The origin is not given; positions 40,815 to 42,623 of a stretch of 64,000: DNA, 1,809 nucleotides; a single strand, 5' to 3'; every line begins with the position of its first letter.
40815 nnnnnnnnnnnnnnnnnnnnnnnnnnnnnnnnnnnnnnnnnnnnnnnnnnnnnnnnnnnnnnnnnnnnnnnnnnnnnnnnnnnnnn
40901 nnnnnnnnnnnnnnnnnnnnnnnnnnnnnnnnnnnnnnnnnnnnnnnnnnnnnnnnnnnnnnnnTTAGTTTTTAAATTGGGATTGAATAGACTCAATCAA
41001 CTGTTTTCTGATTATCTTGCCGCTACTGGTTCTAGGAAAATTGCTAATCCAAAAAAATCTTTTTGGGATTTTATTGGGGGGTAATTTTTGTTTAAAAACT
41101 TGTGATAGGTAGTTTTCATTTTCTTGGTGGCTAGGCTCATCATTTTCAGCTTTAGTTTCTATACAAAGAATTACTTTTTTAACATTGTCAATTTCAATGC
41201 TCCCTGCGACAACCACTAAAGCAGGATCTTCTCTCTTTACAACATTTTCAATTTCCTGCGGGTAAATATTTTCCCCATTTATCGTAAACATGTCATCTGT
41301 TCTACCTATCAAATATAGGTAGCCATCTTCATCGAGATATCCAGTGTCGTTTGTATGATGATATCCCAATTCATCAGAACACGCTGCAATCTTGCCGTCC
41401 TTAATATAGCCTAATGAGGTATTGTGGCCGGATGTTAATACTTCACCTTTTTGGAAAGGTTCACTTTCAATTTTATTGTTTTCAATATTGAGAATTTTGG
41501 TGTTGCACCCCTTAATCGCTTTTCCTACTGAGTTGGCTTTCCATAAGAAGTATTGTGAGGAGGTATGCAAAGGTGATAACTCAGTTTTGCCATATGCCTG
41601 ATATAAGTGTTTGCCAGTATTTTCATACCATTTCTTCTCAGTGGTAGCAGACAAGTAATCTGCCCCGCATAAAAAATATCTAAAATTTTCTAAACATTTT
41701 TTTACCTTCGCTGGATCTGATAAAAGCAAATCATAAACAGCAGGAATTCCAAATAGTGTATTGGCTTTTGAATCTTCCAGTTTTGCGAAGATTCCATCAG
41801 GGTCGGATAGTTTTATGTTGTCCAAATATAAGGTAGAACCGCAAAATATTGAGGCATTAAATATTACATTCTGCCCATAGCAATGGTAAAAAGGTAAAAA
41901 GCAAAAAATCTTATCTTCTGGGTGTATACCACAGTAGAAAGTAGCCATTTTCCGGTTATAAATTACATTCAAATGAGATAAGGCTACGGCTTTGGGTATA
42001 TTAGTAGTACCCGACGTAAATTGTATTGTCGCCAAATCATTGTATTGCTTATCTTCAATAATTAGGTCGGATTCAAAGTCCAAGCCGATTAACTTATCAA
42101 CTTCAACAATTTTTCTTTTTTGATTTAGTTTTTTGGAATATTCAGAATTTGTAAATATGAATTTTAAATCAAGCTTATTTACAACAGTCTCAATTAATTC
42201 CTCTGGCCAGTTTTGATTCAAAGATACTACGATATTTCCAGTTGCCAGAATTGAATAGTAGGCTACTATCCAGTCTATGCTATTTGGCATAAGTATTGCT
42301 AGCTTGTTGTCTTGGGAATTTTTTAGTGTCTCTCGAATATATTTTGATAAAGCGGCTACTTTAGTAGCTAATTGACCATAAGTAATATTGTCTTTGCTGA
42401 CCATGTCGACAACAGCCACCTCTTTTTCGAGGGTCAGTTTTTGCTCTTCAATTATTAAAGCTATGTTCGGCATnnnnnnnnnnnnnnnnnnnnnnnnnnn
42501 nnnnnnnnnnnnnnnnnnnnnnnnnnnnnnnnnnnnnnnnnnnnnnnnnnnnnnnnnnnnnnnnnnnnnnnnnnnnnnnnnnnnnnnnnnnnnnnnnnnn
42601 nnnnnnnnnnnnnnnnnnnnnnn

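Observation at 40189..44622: Co-directional accessory operon next to tRNA-Asp: HNH nuclease, SEC-C-motif unknown, 211-aa unknown, adenylate-forming ligase, ANT(4')/KNTase-like nucleotidyltransferase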

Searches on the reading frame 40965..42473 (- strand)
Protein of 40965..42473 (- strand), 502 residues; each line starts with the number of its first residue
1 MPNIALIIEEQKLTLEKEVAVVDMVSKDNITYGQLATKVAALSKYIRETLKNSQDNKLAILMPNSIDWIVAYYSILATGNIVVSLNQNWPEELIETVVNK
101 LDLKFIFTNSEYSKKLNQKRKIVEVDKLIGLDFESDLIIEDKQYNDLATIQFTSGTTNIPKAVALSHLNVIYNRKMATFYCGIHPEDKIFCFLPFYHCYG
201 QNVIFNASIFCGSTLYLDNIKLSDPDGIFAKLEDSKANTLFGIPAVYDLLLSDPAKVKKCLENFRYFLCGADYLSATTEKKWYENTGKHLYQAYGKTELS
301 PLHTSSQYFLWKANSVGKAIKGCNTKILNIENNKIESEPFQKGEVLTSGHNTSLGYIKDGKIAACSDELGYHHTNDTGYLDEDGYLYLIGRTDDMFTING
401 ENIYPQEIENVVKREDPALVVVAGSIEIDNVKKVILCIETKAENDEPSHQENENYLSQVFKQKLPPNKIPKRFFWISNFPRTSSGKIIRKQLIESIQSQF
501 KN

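Call 4: search_protein_families(library=pfam, proteins=[window:40965-42473:-], max_evalue=0.1)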
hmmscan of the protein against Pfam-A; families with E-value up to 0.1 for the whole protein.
window:40965-42473:- (502 aa): 3 families
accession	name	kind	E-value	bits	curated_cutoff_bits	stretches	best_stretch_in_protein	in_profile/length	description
PF00501.34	AMP-binding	-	2.8e-61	207.9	29.9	1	16-356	9-383/384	AMP-binding enzyme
PF23562.2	AMP-binding_C_3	-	0.033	15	20.8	1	395-497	4-113/124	AMP-binding enzyme C-terminal domain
PF13193.12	AMP-binding_C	-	0.088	14.2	24.5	0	433-486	27-76/76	AMP-binding enzyme C-terminal domain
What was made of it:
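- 40965..42473 (-): ANL-superfamily adenylate-forming ligase (502 aa), substrate unknown. PF00501 at 207.9 bits (call 4).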

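Call 5: search_protein_families(library=ncbifam, proteins=[window:40965-42473:-], max_evalue=0.1)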
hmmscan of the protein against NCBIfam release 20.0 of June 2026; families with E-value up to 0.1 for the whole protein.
window:40965-42473:- (502 aa): 107 families (the best 25 are shown)
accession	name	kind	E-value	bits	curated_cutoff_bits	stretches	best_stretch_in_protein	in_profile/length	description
NF004837.0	PRK06187.1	subfamily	1.4e-71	241.4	476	2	141-499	166-525/531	long-chain-fatty-acid--CoA ligase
NF002966.0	PRK03640.1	equivalog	3.5e-62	210.6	556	1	19-497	19-481/483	o-succinylbenzoate--CoA ligase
TIGR01923.1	menE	equivalog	6.4e-58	196.7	330.15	1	31-492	1-442/442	o-succinylbenzoate--CoA ligase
NF004114.0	PRK05605.1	equivalog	7.3e-58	196.3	766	2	142-499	218-572/575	long-chain-fatty-acid--CoA ligase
NF005307.0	PRK06839.1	equivalog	1.4e-57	195.4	748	1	2-498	2-495/496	o-succinylbenzoate--CoA ligase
NF009233.0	PRK12583.1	subfamily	9.5e-56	189.3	832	2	143-495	199-549/558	fatty acid CoA ligase family protein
NF006182.0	PRK08316.1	subfamily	4.4e-54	183.8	663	1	25-500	32-521/523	fatty acyl-CoA synthetase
NF005220.0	PRK06710.1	equivalog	1.8e-53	181.5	1116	2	138-497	199-554/563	long-chain-fatty-acid--CoA ligase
NF005702.0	PRK07514.1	subfamily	1.4e-52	178.7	558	1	15-501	15-505/506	malonyl-CoA synthase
NF052269.1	Staph_lig_FadD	equivalog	4e-50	170.6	650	1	16-499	14-496/499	long-chain-fatty-acid--CoA ligase FadD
NF005797.0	PRK07638.1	equivalog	4.9e-50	170.4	518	1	26-499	23-482/487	acyl-CoA synthetase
NF006523.0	PRK08974.1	equivalog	5.5e-49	166.7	884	2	143-499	204-556/561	long-chain-fatty-acid--CoA ligase FadD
NF005801.1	PRK07656.1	equivalog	1.3e-47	162.6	657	1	15-492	14-499/500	FadD3 family acyl-CoA ligase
NF006386.0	PRK08633.1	equivalog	2.7e-46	157.9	1221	1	16-488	629-1133/1147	acyl-[ACP]--phospholipid O-acyltransferase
NF006181.0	PRK08314.1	subfamily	3e-46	157.8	705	2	142-497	201-555/563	long-chain-fatty-acid--CoA ligase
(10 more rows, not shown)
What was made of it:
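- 40965..42473 (-): The best NCBIfam models all score below their cutoffs (PRK06187 241 vs 476, MenE 197 vs 330; call 5).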

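Call 6: search_protein_families(library=padloc, proteins=[window:40965-42473:-], max_evalue=0.1)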
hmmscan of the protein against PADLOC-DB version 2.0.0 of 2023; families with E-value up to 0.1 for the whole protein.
window:40965-42473:- (502 aa): 0 families

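Call 76: search_solved_structures(query=window:40965-42473:-, max_evalue=1e-30)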
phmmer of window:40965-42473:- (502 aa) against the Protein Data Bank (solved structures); distinct sequences matched with E-value up to 1e-30: 13.
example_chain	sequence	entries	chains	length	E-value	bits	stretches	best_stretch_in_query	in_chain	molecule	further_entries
6mfy_A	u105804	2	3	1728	1.6e-41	145.7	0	9-493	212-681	Linear gramicidin synthase subunit A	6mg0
9be3_A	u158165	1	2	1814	1.8e-41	145.6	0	9-493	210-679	Linear gramicidin synthase subunit A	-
9be4_A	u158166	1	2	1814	1.8e-41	145.6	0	9-493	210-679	Linear gramicidin synthase subunit A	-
9meh_A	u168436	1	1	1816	1.8e-41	145.6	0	9-493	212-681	Linear gramicidin synthase subunit A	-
6mfz_A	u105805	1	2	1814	1.8e-41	145.5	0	9-493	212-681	Linear gramicidin synthase subunit A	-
5buq_A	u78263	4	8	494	7.2e-41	143.6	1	28-495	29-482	2-succinylbenzoate--CoA ligase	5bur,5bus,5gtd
5x8f_A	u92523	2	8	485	1e-40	143.1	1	29-495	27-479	2-succinylbenzoate--CoA ligase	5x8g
4gxq_A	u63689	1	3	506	3.5e-40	141.3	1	139-497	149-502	Malonyl CoA synthetase, Benzoate-CoA ligase Chimeric protein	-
4fuq_A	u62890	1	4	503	8.8e-39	136.7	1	139-497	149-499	Malonyl CoA synthetase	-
4gxr_A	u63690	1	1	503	1.6e-38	135.8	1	139-497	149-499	Malonyl CoA synthetase, Benzoate-CoA ligase Chimeric protein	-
4fut_A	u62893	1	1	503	5.5e-38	134.1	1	139-497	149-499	Malonyl CoA synthetase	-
5ie0_A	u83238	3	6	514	5.1e-35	124.3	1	26-492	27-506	Oxalate--CoA ligase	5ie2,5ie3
6qjz_A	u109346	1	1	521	4.9e-31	111.2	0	142-496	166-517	oxalyl CoA-synthetase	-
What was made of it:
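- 40965..42473 (-): The nearest solved structures are the LgrA A-domain, MenE, malonyl-CoA and oxalate-CoA ligases, E about 1e-41 to 1e-31 (call 76).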

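Call 79: find_related_loci(query=window:40965-42473:-, collection=metagenome_contigs, flank=4000)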
Query window:40965-42473:- (502 aa) in metagenome_contigs; peptide patterns used: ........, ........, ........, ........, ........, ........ (x = any residue, [..] = any of these).
50 stretches matched a pattern; 7 encode a relative of the query (tblastn E <= 1e-3); 7 distinct loci.
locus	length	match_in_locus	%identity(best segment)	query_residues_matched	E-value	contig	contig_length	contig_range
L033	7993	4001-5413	25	30-492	2e-49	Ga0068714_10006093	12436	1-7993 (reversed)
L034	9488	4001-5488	25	3-492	1e-48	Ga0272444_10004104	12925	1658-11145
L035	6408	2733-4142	25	31-492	3e-47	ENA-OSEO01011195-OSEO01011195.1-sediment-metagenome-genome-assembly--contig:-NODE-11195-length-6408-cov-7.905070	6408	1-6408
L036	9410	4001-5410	25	31-492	1e-45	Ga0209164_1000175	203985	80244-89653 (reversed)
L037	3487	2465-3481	25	31-357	1e-29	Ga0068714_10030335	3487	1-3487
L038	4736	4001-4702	26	30-250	5e-20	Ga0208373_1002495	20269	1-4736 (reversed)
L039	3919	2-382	21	38-191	3e-6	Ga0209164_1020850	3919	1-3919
